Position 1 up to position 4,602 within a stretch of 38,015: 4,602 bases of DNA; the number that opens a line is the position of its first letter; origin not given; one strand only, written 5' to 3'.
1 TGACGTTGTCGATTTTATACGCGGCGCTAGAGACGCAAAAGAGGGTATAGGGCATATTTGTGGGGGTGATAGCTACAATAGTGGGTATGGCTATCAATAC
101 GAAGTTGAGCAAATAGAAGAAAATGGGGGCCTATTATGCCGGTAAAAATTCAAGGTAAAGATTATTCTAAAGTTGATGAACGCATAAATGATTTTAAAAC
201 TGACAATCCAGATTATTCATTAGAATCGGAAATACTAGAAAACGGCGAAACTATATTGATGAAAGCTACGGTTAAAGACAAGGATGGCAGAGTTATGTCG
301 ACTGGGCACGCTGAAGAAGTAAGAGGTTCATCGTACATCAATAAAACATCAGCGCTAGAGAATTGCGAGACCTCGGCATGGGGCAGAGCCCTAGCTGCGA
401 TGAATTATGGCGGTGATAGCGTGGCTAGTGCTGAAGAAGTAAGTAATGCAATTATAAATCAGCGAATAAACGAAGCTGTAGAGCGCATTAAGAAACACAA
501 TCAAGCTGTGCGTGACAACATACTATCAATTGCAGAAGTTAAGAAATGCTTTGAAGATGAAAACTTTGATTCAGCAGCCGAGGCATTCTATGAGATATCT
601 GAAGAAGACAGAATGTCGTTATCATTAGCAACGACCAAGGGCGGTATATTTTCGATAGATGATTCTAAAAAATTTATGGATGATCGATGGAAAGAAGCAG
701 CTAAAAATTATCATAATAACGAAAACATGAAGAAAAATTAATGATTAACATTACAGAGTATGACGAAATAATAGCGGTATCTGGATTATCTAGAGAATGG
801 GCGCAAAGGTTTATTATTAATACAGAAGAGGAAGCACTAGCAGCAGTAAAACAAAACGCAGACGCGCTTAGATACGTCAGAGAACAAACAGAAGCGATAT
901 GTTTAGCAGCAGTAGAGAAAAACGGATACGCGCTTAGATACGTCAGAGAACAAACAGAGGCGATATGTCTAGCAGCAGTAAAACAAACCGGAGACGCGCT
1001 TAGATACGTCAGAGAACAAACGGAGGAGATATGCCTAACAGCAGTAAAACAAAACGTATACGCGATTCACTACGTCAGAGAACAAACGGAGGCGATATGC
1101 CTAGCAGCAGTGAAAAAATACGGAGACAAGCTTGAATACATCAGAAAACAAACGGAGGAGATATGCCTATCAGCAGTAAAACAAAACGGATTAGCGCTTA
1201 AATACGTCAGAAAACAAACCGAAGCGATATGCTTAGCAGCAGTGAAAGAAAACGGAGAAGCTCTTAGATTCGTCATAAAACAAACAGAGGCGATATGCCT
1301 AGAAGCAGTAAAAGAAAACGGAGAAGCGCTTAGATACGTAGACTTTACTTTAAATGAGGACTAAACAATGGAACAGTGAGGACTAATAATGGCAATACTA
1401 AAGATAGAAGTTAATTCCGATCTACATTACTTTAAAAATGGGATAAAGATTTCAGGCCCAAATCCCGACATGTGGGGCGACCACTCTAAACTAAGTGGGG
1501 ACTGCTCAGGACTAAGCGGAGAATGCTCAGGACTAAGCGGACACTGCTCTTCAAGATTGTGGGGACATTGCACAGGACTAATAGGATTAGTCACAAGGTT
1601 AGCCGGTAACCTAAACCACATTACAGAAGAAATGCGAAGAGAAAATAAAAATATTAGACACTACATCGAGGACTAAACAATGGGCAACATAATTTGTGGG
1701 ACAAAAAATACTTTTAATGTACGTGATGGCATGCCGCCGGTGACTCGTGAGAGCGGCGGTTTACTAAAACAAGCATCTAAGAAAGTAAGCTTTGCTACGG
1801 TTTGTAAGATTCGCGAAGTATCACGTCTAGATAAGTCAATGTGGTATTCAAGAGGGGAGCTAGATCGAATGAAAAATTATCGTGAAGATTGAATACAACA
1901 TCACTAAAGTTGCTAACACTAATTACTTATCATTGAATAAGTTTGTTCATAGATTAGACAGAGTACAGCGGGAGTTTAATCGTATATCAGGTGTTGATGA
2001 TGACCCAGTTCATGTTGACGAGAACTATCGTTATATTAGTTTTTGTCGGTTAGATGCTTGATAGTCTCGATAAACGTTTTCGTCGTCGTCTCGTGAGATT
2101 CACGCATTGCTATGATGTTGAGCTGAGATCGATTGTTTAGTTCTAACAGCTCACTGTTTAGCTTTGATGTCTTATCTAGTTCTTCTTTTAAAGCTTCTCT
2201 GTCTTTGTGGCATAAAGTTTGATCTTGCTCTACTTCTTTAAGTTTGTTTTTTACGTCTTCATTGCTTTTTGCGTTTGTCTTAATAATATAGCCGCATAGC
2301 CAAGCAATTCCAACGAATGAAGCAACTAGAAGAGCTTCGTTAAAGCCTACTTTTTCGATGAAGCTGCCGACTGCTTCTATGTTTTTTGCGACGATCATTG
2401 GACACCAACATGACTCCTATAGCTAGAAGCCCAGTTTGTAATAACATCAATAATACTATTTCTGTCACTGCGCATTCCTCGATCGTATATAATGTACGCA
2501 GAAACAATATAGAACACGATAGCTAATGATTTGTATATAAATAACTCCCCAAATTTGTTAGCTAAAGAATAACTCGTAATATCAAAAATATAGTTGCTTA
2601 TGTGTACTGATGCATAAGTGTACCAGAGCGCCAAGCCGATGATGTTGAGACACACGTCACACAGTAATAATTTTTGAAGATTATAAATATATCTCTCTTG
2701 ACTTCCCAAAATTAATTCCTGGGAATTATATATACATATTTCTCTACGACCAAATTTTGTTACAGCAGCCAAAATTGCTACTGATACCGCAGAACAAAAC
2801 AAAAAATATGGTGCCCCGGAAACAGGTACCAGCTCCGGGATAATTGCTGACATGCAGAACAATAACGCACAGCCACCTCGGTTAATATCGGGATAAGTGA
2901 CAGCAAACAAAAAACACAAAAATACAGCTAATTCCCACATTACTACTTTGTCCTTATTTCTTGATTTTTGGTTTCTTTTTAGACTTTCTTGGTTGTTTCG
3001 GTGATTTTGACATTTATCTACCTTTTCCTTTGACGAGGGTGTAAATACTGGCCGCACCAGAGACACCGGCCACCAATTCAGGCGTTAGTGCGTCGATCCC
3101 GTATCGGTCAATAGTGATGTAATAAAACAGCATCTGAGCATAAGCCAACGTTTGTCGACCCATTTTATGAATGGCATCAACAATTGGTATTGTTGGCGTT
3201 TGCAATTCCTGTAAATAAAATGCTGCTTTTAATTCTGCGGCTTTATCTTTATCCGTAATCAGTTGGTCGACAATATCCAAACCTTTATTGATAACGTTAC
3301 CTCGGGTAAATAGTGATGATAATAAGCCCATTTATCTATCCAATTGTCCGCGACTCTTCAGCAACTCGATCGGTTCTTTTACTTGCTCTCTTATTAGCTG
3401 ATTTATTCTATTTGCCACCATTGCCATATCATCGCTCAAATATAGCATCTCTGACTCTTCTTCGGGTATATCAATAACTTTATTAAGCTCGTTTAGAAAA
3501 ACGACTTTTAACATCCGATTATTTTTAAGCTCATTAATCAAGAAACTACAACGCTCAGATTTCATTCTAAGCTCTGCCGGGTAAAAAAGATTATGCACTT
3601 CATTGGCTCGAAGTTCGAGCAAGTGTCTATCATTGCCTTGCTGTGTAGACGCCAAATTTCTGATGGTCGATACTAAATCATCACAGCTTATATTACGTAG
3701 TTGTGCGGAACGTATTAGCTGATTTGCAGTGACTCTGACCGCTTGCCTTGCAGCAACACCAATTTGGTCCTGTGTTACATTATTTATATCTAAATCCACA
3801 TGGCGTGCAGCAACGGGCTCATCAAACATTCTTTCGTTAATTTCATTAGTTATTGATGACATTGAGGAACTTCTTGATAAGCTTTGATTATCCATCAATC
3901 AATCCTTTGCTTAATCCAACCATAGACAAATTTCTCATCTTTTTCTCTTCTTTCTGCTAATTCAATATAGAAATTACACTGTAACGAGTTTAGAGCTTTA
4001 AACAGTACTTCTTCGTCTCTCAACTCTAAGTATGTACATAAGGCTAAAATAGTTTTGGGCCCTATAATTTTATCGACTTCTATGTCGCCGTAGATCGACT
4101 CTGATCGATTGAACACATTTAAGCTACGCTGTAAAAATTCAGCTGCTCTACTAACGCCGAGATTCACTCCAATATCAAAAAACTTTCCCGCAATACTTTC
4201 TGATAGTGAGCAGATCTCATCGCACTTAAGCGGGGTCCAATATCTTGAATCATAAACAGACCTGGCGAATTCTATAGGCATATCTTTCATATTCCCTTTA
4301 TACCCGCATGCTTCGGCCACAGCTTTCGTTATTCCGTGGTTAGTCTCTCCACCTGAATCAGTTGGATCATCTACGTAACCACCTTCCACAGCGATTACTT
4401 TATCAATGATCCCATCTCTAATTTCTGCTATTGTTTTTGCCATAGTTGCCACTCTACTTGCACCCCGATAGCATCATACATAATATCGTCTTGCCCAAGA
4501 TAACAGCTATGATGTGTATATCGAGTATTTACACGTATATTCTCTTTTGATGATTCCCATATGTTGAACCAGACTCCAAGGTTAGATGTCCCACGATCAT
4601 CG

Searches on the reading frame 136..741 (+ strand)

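Call 55: search_protein_families(library=phrogs, proteins=[window:136-741:+], max_evalue=0.001)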
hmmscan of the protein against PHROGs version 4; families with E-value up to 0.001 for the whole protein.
window:136-741:+ (201 aa): 3 families
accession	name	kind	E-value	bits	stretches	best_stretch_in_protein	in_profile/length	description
phrog_11717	-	unknown function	2.5e-34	119.8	1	8-165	28-184/208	-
phrog_23738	-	unknown function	8.5e-20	72.2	1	8-139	8-140/198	-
phrog_7487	-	unknown function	0.00091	20.3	0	95-129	26-60/122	-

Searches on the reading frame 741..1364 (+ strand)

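Call 55: search_protein_families(library=phrogs, proteins=[window:741-1364:+], max_evalue=0.001)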
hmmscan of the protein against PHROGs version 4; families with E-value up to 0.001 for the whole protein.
window:741-1364:+ (207 aa): 6 families
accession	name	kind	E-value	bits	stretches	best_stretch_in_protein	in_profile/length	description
phrog_17056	-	unknown function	3.4e-35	123.2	3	108-201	264-357/420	-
phrog_5925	-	unknown function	1e-29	104.6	2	1-130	59-188/228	-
phrog_31839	-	unknown function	4.6e-20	72.8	1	52-207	188-361/421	-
phrog_25923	-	unknown function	1.2e-08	35.5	1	89-194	214-327/366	-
phrog_35305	-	unknown function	2.3e-08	35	0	43-91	95-143/195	-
phrog_26538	-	unknown function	0.00015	22.7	0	170-195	11-36/81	-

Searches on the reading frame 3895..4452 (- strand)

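Call 55: search_protein_families(library=phrogs, proteins=[window:3895-4452:-], max_evalue=0.001)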
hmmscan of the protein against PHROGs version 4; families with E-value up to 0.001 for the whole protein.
window:3895-4452:- (185 aa): 3 families
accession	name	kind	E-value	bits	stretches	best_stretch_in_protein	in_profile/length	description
phrog_315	-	lysis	4.6e-43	148.7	1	5-183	328-484/677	endolysin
phrog_12853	-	unknown function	8.5e-41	140.4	1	14-138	5-129/131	-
phrog_24205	-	unknown function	0.00063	20.7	0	16-41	7-32/45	-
